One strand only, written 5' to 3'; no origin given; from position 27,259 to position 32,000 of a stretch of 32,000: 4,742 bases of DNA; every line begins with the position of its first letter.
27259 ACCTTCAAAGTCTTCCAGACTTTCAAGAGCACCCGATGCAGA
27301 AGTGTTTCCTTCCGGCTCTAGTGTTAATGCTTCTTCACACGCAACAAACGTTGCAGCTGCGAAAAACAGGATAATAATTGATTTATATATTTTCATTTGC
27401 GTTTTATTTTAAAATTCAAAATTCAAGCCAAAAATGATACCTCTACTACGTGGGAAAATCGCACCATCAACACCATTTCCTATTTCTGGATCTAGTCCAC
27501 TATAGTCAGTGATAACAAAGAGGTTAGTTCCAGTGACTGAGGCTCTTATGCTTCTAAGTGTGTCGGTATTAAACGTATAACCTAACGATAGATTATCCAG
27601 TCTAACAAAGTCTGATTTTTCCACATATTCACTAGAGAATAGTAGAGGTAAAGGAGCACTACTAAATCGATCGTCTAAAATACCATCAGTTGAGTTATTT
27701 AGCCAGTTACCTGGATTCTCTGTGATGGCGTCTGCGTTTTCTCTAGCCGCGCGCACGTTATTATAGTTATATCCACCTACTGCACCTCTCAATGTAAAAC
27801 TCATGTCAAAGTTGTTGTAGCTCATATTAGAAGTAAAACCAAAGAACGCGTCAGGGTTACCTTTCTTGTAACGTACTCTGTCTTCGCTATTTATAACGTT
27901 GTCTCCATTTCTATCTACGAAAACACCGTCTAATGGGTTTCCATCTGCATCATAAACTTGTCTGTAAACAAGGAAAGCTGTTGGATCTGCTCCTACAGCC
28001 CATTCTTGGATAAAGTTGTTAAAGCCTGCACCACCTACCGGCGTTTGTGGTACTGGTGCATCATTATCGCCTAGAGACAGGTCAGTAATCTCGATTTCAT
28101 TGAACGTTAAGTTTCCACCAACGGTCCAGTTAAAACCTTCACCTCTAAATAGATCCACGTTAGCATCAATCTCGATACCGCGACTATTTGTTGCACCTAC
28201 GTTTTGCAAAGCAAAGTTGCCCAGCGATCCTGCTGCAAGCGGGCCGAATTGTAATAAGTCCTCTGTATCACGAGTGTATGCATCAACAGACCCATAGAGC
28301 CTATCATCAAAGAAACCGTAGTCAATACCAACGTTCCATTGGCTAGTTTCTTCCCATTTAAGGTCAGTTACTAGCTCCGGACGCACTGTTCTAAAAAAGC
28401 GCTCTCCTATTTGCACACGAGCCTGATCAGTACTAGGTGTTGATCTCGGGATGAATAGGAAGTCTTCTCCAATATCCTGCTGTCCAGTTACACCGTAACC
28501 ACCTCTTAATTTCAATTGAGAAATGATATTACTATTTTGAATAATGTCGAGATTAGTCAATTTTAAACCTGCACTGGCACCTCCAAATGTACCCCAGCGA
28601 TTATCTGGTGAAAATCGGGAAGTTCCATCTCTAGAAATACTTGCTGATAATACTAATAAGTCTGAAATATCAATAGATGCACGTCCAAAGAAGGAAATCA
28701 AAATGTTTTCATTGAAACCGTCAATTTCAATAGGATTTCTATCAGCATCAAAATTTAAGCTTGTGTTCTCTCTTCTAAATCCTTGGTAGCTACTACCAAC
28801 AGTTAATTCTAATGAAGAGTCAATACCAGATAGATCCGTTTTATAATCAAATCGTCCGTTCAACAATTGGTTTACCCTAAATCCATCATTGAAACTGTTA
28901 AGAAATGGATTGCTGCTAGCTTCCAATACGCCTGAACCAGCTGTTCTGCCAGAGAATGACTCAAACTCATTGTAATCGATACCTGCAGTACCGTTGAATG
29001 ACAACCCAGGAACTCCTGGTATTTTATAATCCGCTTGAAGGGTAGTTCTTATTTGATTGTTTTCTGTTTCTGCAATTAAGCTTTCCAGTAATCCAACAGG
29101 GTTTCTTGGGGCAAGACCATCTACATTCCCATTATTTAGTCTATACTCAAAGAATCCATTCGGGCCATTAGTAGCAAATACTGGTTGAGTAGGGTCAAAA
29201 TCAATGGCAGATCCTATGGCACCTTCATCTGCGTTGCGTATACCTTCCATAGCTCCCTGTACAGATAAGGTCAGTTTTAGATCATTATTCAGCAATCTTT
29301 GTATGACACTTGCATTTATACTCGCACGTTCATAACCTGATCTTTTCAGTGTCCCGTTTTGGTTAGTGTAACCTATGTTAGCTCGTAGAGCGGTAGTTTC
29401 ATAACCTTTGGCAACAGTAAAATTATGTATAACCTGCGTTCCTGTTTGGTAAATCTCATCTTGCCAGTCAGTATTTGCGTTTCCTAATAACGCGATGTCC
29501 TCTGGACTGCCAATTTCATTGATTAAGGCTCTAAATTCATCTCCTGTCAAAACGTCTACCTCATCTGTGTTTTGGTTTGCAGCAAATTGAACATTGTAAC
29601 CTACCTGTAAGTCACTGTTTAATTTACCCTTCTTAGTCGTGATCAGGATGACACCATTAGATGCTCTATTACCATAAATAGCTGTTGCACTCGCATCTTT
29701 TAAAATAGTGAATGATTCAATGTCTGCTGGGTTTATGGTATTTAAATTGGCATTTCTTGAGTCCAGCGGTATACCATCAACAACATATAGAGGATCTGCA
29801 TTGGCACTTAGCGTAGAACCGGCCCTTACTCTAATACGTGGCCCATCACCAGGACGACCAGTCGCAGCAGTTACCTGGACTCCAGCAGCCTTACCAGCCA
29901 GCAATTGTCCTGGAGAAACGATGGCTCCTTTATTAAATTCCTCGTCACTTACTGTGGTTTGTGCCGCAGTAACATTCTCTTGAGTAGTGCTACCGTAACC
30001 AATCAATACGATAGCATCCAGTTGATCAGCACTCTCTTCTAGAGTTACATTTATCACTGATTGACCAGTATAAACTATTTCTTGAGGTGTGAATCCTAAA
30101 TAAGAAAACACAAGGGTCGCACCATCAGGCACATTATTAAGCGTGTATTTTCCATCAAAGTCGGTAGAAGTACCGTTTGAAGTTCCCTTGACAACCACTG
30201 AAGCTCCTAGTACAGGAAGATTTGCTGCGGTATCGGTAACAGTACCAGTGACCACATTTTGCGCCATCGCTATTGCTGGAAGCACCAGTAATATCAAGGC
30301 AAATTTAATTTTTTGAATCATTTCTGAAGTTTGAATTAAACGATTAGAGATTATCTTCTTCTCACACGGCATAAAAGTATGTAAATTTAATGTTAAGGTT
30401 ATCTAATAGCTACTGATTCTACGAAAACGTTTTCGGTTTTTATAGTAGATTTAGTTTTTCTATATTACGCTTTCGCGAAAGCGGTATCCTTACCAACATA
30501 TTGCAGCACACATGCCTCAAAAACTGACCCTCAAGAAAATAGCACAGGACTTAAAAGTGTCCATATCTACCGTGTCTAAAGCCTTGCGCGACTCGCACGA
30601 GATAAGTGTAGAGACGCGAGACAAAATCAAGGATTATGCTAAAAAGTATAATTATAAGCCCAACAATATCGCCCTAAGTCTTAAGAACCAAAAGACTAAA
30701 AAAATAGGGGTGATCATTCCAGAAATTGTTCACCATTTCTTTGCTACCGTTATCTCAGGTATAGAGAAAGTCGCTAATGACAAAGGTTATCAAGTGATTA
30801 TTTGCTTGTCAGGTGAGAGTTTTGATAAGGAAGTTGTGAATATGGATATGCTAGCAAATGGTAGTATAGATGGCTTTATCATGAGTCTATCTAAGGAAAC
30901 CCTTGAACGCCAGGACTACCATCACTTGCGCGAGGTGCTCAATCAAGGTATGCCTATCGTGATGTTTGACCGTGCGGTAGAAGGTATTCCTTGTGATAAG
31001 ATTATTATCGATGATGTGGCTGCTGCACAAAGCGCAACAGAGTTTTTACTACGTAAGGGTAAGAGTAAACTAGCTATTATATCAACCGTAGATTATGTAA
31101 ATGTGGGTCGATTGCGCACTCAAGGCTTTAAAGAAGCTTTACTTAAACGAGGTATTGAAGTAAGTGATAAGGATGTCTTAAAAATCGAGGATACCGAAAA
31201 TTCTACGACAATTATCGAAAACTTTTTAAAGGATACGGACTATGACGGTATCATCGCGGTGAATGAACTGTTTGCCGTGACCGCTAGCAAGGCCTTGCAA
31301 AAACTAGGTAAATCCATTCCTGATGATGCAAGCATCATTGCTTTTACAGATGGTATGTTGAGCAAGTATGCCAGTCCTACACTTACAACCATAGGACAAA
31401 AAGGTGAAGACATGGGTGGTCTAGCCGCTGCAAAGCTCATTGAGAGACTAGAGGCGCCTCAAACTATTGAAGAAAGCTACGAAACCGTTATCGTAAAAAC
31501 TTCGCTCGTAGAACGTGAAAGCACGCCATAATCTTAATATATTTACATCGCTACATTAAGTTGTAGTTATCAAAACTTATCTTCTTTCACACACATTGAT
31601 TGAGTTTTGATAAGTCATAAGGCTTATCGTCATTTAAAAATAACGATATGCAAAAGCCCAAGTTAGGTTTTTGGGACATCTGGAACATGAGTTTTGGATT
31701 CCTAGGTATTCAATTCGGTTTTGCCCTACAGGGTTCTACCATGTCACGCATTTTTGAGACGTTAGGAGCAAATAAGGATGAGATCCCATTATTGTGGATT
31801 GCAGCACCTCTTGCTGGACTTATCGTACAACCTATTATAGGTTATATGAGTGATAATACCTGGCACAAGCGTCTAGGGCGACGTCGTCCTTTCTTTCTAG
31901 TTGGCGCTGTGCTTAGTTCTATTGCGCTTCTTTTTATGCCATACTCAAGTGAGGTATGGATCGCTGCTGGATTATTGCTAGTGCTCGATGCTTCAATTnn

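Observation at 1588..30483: Perfect palindrome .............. occurs seven times in 32 kb, in both intergenic and coding DNA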

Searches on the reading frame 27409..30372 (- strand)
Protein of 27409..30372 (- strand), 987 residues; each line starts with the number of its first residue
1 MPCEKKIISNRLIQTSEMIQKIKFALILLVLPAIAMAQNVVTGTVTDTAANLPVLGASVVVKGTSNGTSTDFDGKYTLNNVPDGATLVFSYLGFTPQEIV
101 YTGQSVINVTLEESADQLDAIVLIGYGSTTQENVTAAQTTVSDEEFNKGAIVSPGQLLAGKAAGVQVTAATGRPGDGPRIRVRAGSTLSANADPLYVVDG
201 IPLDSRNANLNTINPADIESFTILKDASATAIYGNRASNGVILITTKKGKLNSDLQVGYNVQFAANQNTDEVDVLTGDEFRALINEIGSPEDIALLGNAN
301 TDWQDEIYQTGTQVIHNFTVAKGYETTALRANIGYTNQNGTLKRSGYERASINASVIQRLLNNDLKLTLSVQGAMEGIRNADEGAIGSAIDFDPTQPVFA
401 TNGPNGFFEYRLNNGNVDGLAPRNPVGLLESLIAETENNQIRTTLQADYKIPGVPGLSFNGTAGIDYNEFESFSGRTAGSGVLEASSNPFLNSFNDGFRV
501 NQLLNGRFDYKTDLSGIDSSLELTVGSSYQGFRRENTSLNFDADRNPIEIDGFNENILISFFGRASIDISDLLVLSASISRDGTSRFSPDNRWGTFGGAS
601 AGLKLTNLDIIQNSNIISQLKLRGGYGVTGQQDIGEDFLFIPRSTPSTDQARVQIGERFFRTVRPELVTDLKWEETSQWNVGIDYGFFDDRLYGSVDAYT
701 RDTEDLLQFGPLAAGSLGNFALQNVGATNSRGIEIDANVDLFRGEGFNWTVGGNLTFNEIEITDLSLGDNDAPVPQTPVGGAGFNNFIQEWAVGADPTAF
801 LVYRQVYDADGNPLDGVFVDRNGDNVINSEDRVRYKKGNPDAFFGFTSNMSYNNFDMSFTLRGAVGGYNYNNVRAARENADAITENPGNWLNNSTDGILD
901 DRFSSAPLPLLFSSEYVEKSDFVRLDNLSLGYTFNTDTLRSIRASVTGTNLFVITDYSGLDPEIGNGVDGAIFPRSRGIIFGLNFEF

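Call 7: search_protein_families(library=pfam, proteins=[window:27409-30372:-])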
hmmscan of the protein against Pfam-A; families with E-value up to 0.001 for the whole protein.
window:27409-30372:- (987 aa): 3 families
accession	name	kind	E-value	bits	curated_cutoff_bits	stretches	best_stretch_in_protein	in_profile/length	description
PF13715.12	CarbopepD_reg_2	-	2e-19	69.9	32.2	1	41-122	1-87/88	CarboxypepD_reg-like domain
PF07715.20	Plug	-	1.7e-16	61.1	23.9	1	131-241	2-107/107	TonB-dependent Receptor Plug Domain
PF13620.12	CarboxypepD_reg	-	1.9e-10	41.4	32.3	1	41-111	2-81/82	Carboxypeptidase regulatory-like domain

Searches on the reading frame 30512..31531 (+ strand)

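Call 7: search_protein_families(library=pfam, proteins=[window:30512-31531:+])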
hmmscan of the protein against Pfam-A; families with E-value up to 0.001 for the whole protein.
window:30512-31531:+ (339 aa): 5 families
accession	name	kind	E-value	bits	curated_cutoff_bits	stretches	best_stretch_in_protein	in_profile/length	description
PF00532.27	Peripla_BP_1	-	1.5e-23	84.1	22.2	1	62-273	1-213/281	Periplasmic binding proteins and sugar binding domain of LacI family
PF13377.12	Peripla_BP_3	-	3.3e-21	76.5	26.5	1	177-338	2-167/167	Periplasmic binding protein-like domain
PF13407.12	Peripla_BP_4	-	1.1e-18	68.1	35.1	1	65-309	1-250/258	Periplasmic binding protein domain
PF00356.27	LacI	-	3.8e-11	43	27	1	6-51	1-46/46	Bacterial regulatory proteins, lacI family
PF18130.6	ATPgrasp_N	-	0.0003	21.7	27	0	222-266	33-78/81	ATP-grasp N-terminal domain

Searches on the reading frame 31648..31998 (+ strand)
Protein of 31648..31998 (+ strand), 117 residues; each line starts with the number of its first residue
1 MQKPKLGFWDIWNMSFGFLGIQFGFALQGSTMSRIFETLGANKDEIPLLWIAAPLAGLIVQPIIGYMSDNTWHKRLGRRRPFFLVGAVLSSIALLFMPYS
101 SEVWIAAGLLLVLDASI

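Call 63: search_protein_families(library=pfam, proteins=[window:31648-31998:+], max_evalue=0.01)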
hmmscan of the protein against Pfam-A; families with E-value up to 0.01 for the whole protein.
window:31648-31998:+ (117 aa): 3 families
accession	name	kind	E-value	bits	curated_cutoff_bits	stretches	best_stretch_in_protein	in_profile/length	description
PF07690.21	MFS_1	-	3.5e-10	39.8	33.4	1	15-108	2-92/347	Major Facilitator Superfamily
PF13347.12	MFS_2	-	2.7e-07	29.9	27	1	52-104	41-99/427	MFS/sugar transport protein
PF12832.13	MFS_1_like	-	0.0015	18.1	25.2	1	36-114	26-102/373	MFS_1 like family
